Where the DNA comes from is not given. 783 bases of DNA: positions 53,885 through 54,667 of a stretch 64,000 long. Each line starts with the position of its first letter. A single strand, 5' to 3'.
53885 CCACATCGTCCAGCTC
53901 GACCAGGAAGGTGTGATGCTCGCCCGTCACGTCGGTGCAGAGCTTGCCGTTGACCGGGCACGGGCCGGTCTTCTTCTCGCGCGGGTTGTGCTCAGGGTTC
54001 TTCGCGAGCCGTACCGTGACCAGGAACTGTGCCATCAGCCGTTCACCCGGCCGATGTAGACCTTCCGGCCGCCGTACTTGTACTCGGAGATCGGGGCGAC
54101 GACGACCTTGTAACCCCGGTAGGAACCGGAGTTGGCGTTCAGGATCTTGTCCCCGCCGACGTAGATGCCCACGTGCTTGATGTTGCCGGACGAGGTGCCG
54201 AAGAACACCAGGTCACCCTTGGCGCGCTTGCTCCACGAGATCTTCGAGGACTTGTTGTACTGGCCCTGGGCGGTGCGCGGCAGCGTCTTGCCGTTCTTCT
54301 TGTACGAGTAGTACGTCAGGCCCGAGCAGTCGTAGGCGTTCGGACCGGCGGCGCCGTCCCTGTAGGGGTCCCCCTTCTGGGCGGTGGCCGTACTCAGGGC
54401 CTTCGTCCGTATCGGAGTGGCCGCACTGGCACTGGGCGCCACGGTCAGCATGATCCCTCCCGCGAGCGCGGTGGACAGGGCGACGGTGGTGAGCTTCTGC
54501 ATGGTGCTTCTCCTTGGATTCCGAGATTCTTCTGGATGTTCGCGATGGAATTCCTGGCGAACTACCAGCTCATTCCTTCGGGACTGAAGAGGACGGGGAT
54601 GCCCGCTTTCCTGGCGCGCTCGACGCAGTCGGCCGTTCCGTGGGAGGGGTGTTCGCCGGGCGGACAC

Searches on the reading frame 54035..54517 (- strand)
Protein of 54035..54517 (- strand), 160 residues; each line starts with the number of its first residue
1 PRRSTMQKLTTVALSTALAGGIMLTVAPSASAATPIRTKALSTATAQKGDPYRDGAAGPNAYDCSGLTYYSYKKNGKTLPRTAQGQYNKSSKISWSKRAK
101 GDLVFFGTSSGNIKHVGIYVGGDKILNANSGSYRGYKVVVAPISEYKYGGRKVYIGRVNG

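Call 60: search_protein_families(library=pfam, proteins=[window:54035-54517:-], max_evalue=0.01)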
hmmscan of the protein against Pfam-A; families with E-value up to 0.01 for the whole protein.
window:54035-54517:- (160 aa): 2 families
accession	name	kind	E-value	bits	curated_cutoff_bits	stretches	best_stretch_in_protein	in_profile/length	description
PF00877.26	NLPC_P60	-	2.9e-23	82.3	23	1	49-137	1-89/105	NlpC/P60 family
PF05382.19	Amidase_5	-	3.2e-05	24.3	21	1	56-131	23-109/142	Bacteriophage peptidoglycan hydrolase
